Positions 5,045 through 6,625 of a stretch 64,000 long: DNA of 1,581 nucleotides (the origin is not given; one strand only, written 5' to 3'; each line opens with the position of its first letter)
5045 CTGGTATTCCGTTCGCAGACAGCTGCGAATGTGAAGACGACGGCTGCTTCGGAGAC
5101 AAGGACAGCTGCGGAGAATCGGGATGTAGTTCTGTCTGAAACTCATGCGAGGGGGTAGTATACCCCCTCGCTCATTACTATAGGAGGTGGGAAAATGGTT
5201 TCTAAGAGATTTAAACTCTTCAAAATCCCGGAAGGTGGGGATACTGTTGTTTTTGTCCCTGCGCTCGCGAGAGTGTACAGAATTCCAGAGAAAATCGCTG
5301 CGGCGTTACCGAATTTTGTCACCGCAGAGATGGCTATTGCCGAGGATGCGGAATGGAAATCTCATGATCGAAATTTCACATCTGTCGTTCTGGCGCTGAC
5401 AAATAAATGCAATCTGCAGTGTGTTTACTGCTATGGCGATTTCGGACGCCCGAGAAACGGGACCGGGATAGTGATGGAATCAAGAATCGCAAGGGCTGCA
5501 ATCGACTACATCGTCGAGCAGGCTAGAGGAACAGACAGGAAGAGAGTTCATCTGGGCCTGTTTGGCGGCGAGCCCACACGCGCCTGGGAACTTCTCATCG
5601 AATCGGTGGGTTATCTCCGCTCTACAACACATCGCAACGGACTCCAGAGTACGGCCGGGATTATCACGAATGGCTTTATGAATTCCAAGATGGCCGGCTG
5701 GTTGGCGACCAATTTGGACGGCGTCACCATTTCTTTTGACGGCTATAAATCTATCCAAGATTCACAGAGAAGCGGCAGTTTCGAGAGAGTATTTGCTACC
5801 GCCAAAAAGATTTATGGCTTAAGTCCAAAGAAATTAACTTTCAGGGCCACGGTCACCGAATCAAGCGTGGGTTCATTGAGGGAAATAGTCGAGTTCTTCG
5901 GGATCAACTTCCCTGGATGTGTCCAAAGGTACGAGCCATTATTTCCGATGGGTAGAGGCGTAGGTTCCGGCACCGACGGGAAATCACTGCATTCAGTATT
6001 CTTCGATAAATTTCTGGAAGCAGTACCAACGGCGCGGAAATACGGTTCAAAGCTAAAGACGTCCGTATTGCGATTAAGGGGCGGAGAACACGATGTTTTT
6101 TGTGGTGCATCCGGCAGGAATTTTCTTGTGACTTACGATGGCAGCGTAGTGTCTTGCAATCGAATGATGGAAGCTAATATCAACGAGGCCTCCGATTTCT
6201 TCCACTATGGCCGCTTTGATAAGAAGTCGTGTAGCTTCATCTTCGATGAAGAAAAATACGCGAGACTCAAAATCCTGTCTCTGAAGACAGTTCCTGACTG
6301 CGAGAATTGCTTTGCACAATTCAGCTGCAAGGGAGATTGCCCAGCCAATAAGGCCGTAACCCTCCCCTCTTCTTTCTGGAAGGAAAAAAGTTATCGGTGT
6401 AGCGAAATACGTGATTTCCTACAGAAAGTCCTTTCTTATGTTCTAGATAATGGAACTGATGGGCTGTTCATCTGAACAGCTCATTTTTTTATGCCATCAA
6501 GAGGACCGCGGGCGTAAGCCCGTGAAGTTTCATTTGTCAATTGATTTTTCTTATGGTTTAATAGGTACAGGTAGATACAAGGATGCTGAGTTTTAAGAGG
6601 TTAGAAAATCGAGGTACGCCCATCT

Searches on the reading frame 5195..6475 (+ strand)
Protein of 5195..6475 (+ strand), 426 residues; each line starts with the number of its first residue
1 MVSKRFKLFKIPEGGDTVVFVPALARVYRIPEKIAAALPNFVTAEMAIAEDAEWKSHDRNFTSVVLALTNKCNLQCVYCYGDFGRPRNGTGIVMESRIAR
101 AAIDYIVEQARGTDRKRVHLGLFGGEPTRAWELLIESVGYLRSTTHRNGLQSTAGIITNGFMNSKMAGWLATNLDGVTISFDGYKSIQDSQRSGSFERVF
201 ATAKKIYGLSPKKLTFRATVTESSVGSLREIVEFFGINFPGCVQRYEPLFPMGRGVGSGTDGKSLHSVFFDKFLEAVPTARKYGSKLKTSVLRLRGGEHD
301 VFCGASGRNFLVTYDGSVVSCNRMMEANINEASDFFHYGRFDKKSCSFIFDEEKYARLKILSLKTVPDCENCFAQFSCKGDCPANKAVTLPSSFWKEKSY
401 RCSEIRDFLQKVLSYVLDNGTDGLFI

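Call 3: search_protein_families(library=ncbifam, proteins=[window:5195-6475:+], max_evalue=0.01)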
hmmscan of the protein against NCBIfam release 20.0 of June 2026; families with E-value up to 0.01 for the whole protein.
window:5195-6475:+ (426 aa): 60 families (the best 25 are shown)
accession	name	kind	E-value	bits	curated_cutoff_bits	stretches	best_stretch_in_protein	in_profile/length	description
NF047865.1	rSAM_PapB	equivalog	3.7e-33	115.2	340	2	61-233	2-173/330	PapB family radical SAM/SPASM ranthipeptide maturase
TIGR04064.1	rSAM_nif11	equivalog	3.2e-30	105.3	518.7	2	54-208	70-226/459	nif11-like peptide radical SAM maturase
TIGR03974.1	rSAM_six_Cys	equivalog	1.4e-26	93.4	425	2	58-234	93-273/451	thioether cross-link-forming SCIFF peptide maturase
NF040492.1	not_ScfB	exception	2.6e-25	89.2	855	1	55-386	87-419/450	ScfB-related radical SAM/SPASM orphan maturase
TIGR03906.1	quino_hemo_SAM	equivalog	4.1e-24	85.1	453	1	55-205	87-240/467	quinohemoprotein amine dehydrogenase maturation protein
TIGR04068.1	rSAM_ocin_clost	equivalog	3.2e-22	79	500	1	57-208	79-234/462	Cys-rich peptide radical SAM maturase CcpM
TIGR03978.1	rSAM_paired_1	equivalog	1.3e-21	76.9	370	2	45-235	65-257/466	His-Xaa-Ser system radical SAM maturase HxsB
NF038170.1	lachnocin_rSAM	equivalog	2e-19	69.8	550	1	58-224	72-239/440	lachnocin radical SAM maturase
NF038107.1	rSAM_NF038107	equivalog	2.4e-17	62.8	600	1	58-210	81-237/444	Cys-every-fifth radical SAM/SPASM peptide maturase CefB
NF041298.1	rSAM_mat_DynA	equivalog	5.2e-16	58.6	450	1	65-235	4-174/356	dynobactin maturation radical SAM/SPASM protein DynA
TIGR03942.1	sulfatase_rSAM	equivalog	5.6e-16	58.6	349.45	1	68-416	7-357/363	anaerobic sulfatase maturase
TIGR04280.1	geopep_mat_rSAM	hypoth_equivalog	6.2e-16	58.4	400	1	58-209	80-233/428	geopeptide radical SAM maturase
TIGR04463.1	rSAM_vs_C_rich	equivalog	4.8e-15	55.2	525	1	58-233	78-254/438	TIGR04463 family radical SAM/SPASM RiPP maturase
NF035951.1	rSAM_RumMC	equivalog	6.8e-15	54.7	720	1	57-200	107-253/510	RumMC family radical SAM sactipeptide maturase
TIGR04148.1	GG_samocin_CFB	equivalog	1.5e-14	54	300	1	59-239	14-205/411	radical SAM peptide maturase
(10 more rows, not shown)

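Call 4: search_protein_families(library=pfam, proteins=[window:5195-6475:+], max_evalue=0.01)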
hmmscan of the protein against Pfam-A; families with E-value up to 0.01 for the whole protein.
window:5195-6475:+ (426 aa): 3 families
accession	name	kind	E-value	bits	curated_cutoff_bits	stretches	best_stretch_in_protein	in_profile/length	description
PF04055.27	Radical_SAM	-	3e-09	37.7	29.5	1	68-209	3-139/166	Radical SAM superfamily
PF13186.11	SPASM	-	0.00057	20.5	21.5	1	303-372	1-66/67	Iron-sulfur cluster-binding domain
PF13353.11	Fer4_12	-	0.0033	18.2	22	1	68-164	11-100/137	4Fe-4S single cluster domain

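Call 8: find_homologous_proteins(query=window:5195-6472:+, max_evalue=0.00001)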
Query window:5195-6472:+ (426 aa): 33 proteins with E <= 0.00001 among 4294 candidates.
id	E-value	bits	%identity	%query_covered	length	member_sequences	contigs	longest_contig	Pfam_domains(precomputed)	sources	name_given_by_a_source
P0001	1.1e-290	982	100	100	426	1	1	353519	PF04055.28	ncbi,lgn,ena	-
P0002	2.5e-137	476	50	100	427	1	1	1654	PF04055.28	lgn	-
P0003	4.8e-130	452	48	99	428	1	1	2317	PF04055.28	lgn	-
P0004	3.4e-124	433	47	98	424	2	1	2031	PF04055.28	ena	-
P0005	3.4e-120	420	44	97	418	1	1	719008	PF04055.28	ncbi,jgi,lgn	ncbi:MAG: radical SAM protein [Candidatus Paceibacterota bacterium]|jgi:uncharacterized protein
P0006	3.5e-120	420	46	100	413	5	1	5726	PF04055.28,PF13353.12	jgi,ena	-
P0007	2.2e-119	417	54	82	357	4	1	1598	-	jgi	jgi:uncharacterized protein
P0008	8.1e-119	415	48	97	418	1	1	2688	PF04055.28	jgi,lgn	-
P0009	8.2e-119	415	49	97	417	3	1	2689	PF04055.28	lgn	-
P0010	4.8e-118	413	46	96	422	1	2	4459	PF04055.28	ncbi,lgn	-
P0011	5.4e-117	409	49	97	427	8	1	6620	PF04055.28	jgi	-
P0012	1.9e-116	408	45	99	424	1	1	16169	PF04055.28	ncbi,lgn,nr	ncbi:MAG: SPASM domain-containing protein [bacterium]|nr:SPASM domain-containing protein [bacterium]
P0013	3.1e-115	404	48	97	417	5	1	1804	PF04055.28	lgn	-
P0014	1.4e-114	401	47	97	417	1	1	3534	PF04055.28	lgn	-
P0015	3.7e-114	400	58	69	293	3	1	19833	-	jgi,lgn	-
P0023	4.6e-101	357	49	78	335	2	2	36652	PF04055.28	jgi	jgi:uncharacterized protein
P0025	6.3e-92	327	38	99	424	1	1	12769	PF04055.28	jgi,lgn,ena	-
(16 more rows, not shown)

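Call 9: find_encoding_contigs(protein=P0005, flank=6000, max_places=3)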
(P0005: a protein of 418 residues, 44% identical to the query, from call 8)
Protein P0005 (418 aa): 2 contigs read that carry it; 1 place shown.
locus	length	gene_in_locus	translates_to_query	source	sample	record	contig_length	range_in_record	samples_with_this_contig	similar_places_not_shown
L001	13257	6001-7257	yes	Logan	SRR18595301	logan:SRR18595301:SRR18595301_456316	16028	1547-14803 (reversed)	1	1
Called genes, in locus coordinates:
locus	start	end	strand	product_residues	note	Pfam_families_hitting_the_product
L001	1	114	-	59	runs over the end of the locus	-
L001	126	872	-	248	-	PF08282:Hydrolase_3, PF03332:PMM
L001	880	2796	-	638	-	PF04041:Glyco_hydro_130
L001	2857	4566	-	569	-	PF16927:HisKA_7TM (weak), PF00512:HisKA, PF02518:HATPase_c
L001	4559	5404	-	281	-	PF05175:MTS, PF02475:TRM5-TYW2_MTfase, PF06325:PrmA, PF12847:Methyltransf_18 (weak), PF13847:Methyltransf_31 (weak), PF08241:Methyltransf_11 (weak), PF13649:Methyltransf_25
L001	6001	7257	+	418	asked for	PF04055:Radical_SAM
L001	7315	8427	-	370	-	-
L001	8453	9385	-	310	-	PF09924:LPG_synthase_C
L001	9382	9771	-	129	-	PF02675:AdoMet_dc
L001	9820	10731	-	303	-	PF00892:EamA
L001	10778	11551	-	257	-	PF01909:NTP_transf_2 (faint), PF18765:Polbeta (faint)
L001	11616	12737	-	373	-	PF04041:Glyco_hydro_130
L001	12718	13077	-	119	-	PF01050:MannoseP_isomer, PF02311:AraC_binding (weak), PF07883:Cupin_2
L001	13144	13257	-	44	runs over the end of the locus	-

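Call 10: find_encoding_contigs(protein=P0012, flank=6000, max_places=3)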
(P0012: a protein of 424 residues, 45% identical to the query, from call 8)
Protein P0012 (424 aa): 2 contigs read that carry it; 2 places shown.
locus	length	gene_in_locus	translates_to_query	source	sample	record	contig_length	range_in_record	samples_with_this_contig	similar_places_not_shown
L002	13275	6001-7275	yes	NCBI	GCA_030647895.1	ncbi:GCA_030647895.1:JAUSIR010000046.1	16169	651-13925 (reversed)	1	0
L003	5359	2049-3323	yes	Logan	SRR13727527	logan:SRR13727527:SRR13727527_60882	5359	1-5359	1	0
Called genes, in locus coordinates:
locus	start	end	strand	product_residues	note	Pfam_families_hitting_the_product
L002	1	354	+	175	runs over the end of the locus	PF00186:DHFR_1, PF01872:RibD_C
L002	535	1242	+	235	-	PF01996:F420_ligase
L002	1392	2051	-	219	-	PF04230:PS_pyruv_trans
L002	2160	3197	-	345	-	PF01170:UPF0020, PF05175:MTS (weak), PF13847:Methyltransf_31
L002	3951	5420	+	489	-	PF00932:LTD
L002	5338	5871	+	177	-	PF00932:LTD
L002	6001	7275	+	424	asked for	PF04055:Radical_SAM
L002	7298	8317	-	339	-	-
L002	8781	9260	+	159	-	PF02643:DUF192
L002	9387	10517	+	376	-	PF00044:Gp_dh_N, PF02800:Gp_dh_C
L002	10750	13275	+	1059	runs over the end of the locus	PF01471:PG_binding_1, PF10648:Gmad2, PF10342:Kre9_KNH (faint), PF18911:PKD_4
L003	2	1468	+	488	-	?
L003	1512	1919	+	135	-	PF00932:LTD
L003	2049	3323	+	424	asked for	PF04055:Radical_SAM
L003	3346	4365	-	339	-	-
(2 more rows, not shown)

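Call 11: find_encoding_contigs(protein=P0001, flank=3000, max_places=2)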
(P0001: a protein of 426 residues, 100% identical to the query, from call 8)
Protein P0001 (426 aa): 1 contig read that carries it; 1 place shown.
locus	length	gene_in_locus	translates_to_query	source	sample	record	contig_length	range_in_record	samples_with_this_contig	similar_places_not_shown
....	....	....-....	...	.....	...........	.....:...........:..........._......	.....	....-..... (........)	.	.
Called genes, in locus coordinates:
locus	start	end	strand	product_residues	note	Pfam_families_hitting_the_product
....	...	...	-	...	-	-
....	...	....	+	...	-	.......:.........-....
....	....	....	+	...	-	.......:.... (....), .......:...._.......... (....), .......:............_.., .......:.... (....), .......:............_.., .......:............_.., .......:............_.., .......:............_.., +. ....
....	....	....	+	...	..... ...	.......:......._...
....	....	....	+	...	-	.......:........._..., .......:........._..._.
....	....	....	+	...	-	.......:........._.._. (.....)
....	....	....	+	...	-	-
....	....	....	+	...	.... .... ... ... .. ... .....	-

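Call 16: find_related_loci(query=A1, collection=genome_contigs, flank=5000)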
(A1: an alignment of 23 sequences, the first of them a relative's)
Query A1 (426 aa) in genome_contigs; peptide patterns used: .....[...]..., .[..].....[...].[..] (x = any residue, [..] = any of these).
600 stretches matched a pattern (row limit reached: there are more); 381 encode a relative of the query (tblastn E <= 1e-3); the best 80 are kept; 80 distinct loci.
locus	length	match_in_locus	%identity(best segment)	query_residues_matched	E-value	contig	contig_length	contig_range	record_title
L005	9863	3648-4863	47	16-425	8e-98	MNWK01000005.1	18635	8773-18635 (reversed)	MAG: Parcubacteria group bacterium CG1_02_44_31 cg1_0.2_scaffold_5391_c, whole genome shotgun sequence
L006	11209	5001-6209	36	7-419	4e-68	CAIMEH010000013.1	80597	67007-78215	uncultured Candidatus Berkelbacteria bacterium isolate AlinenLipids_bin-6077 genome assembly, contig: bin-6077:13/34, wh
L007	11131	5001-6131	33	38-424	9e-49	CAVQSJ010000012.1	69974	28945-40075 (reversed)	MAG: uncultured Gammaproteobacteria bacterium isolate MFD00032.bin.3.452 genome assembly, contig: contig_26374, whole ge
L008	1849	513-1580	32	62-420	2e-49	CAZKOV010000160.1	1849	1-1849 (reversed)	MAG TPA_asm: uncultured archaeon isolate SRP214966_co4_43 genome assembly, contig: NODE_140814_length_1849_cov_4.056856,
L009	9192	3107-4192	34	56-420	1e-46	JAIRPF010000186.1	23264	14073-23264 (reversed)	MAG: Accumulibacter sp. isolate Cf509_bin25 k119_81257, whole genome shotgun sequence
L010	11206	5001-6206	31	7-387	4e-46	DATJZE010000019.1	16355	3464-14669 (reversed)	MAG TPA_asm: Candidatus Paceibacterota bacterium isolate SMAG_U15170 k141_4112898, whole genome shotgun sequence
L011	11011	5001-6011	33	62-402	3e-46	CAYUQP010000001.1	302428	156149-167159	MAG TPA_asm: uncultured Bacteroidales bacterium isolate binchicken_co115_320 genome assembly, contig: NODE_31_length_302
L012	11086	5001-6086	33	49-411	2e-45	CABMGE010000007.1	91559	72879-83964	uncultured archaeon isolate LFW-165_1 genome assembly, contig: LFW1651_15, whole genome shotgun sequence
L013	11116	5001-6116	30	43-418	1e-45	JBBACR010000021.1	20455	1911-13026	MAG: Candidatus Pacearchaeota archaeon isolate SO_2017_LW1_53 NODE_1974_length_20455_cov_7.584514_LW64-88_2017, whole ge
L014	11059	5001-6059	32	64-420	2e-44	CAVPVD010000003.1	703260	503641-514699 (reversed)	MAG: Bryobacterales bacterium isolate MFD00082.bin.2.118 genome assembly, contig: contig_1534, whole genome shotgun sequ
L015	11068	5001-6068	30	62-419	7e-43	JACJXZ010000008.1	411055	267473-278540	MAG: Lewinellaceae bacterium isolate HK-STAS-BACT-25 HK-STAS-BACT-25_8, whole genome shotgun sequence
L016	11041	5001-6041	34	66-409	1e-42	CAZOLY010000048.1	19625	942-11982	MAG TPA_asm: uncultured Bacteroidales bacterium isolate SRP214966_co4_484 genome assembly, contig: NODE_2265_length_1962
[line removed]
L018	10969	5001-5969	33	62-386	2e-39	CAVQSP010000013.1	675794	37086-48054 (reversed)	MAG: uncultured Thermoleophilia bacterium isolate MFD00032.bin.2.192 genome assembly, contig: contig_42470, whole genome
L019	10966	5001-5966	32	62-386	6e-39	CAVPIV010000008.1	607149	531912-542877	MAG: uncultured Thermoleophilia bacterium isolate MFD00032.bin.1.63 genome assembly, contig: contig_88363, whole genome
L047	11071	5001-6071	32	62-419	2e-46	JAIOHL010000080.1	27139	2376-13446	MAG: Anaerolineae bacterium isolate MAG_03 contig_78934, whole genome shotgun sequence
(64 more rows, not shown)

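Call 17: find_related_loci(query=A1, collection=metagenome_contigs, flank=4000)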
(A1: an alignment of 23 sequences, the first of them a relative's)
Query A1 (426 aa) in metagenome_contigs; peptide patterns used: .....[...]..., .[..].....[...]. (x = any residue, [..] = any of these).
600 stretches matched a pattern (row limit reached: there are more); 431 encode a relative of the query (tblastn E <= 1e-3); the best 80 are kept; 80 distinct loci.
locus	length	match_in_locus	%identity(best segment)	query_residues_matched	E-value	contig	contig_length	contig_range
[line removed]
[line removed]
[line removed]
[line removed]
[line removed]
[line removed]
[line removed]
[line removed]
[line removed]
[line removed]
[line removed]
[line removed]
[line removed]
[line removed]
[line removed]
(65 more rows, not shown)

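Call 25: find_encoding_contigs(protein=P0011, flank=4000, max_places=2)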
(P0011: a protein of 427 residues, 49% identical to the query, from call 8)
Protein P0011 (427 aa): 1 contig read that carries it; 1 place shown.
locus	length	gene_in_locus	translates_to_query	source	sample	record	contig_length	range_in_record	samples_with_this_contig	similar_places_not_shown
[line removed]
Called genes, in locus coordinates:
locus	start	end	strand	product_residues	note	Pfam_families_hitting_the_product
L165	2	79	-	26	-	?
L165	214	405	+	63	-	-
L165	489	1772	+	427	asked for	PF04055:Radical_SAM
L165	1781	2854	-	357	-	-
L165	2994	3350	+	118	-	-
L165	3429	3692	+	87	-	-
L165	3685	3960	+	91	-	-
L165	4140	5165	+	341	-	PF02540:NAD_synthase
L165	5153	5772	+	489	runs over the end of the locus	?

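Call 26: find_encoding_contigs(protein=P0015, flank=5000, max_places=2)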
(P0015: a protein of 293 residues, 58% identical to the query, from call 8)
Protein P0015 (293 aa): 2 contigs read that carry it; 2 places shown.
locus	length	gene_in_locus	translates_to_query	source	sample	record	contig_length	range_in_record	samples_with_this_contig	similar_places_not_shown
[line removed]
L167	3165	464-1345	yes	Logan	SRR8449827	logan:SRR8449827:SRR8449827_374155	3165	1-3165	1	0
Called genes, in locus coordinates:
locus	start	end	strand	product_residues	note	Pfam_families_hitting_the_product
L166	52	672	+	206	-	PF13473:Cupredoxin_1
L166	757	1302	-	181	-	-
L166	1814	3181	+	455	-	PF04055:Radical_SAM, PF13353:Fer4_12 (weak)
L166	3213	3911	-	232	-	-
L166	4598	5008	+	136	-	-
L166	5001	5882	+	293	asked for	-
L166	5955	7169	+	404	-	PF00675:Peptidase_M16, PF05193:Peptidase_M16_C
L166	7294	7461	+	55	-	-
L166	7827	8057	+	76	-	PF04149:DUF397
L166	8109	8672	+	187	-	-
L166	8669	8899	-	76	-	-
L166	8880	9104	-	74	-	-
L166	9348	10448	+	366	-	PF04055:Radical_SAM, PF13186:SPASM (weak)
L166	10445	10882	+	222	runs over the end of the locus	PF13489:Methyltransf_23, PF03848:TehB, PF05175:MTS, PF13847:Methyltransf_31, PF08241:Methyltransf_11, PF08242:Methyltransf_12, PF13649:Methyltransf_25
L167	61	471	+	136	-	-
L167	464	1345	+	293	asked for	-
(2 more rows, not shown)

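Call 27: find_encoding_contigs(protein=P0023, flank=5000, max_places=2)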
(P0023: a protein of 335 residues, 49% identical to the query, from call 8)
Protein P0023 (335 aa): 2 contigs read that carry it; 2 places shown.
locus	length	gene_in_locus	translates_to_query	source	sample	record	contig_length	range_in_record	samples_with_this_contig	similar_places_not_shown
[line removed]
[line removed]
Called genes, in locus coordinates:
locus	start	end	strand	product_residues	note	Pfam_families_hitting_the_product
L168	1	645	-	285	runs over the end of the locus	PF00687:Ribosomal_L1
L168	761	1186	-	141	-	PF03946:Ribosomal_L11_N, PF00298:Ribosomal_L11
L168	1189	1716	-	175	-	PF02357:NusG, PF00467:KOW (weak)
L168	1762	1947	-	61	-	PF00584:SecE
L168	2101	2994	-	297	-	-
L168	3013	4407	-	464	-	PF03065:Glyco_hydro_57, PF01522:Polysacc_deac_1 (weak), PF02151:UVR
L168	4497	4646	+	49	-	-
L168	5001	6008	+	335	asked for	PF04055:Radical_SAM (weak)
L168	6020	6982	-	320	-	-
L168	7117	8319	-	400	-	PF03065:Glyco_hydro_57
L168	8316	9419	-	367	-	?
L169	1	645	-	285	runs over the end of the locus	PF00687:Ribosomal_L1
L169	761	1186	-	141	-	PF03946:Ribosomal_L11_N, PF00298:Ribosomal_L11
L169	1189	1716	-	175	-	PF02357:NusG, PF00467:KOW (weak)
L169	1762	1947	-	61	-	PF00584:SecE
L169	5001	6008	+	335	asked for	PF04055:Radical_SAM (weak)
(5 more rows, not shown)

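Call 28: find_encoding_contigs(protein=P0025, flank=5000, max_places=2)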
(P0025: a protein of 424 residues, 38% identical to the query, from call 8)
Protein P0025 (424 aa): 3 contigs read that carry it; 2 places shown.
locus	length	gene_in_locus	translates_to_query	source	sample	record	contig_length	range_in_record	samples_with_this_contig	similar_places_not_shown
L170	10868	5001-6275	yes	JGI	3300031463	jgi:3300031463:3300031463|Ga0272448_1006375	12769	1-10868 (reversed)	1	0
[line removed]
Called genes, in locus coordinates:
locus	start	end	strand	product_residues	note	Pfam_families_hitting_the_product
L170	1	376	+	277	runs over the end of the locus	-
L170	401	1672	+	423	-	-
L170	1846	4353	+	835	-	PF01364:Peptidase_C25, PF09136:Glucodextran_B, PF17957:Big_7 (faint), PF19077:Big_13 (faint), PF27332:TP_0781 (faint), PF09136:Glucodextran_B, PF07833:Cu_amine_oxidN1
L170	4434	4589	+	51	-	-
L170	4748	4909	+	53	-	-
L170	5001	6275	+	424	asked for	PF04055:Radical_SAM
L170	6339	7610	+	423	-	PF00675:Peptidase_M16, PF05193:Peptidase_M16_C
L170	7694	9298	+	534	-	-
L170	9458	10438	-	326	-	-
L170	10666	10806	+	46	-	-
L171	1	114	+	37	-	?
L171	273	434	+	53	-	-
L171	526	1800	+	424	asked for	PF04055:Radical_SAM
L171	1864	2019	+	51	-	-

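Call 31: search_solved_structures(query=window:5195-6472:+, max_evalue=0.00001)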
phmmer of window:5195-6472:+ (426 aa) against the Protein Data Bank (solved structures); distinct sequences matched with E-value up to 0.00001: 4.
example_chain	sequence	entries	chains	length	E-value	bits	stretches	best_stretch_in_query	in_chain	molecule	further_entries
5wgg_A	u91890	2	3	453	3.3e-16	62.5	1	62-192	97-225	Radical SAM domain protein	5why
4k37_A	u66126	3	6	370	6.9e-09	38.4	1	68-412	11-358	Anaerobic sulfatase-maturating enzyme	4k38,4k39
4k36_A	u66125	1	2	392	8.3e-09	38.1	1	68-412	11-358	Anaerobic sulfatase-maturating enzyme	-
9gm3_A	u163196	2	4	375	4.2e-06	29.2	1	61-240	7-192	ChlB radical SAM domain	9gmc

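Call 56: predict_structure(alignment_id=A1)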
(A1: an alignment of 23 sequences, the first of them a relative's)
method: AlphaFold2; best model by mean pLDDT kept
length: 426 residues; sequences in the alignment: 23
mean_pLDDT: 86.8   pTM: 0.87
mean pLDDT of the five models: 86.8, 86.5, 86.2, 86.1, 84.3
residues with pLDDT >= 90: 250; 70-90: 129; 50-70: 21; < 50: 26
segments of 3 or more residues with pLDDT < 50: 49-57, 81-89, 258-262
pLDDT, mean of each block of 10 residues (from residue 1): 86 93 90 91 72 50 94 78 48 95 97 92 93 99 98 97 98 98 96 94 99 96 93 99 91 49 75 97 95 68 78 94 80 91 96 87 77 75 79 83 89 94 91
secondary structure, 60 per line:
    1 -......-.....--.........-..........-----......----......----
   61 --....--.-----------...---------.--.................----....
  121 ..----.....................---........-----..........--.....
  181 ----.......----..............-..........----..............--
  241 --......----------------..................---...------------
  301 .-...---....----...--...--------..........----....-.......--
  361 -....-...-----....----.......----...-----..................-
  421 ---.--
elements in order: E2-7 E9-13 E16-21 E26-31 H32-35 E41-46 H51-56 E63-66 H96-112 E117-122 H127-147 E151-158 H164-173 E176-180 H185-191 H196-209 E214-220 H225-238 E243-248 H265-282 E286-288 E309-312 E317-319 H333-336 E337-342 E347-350 H352-358 H375-378 H383-389 H402-419
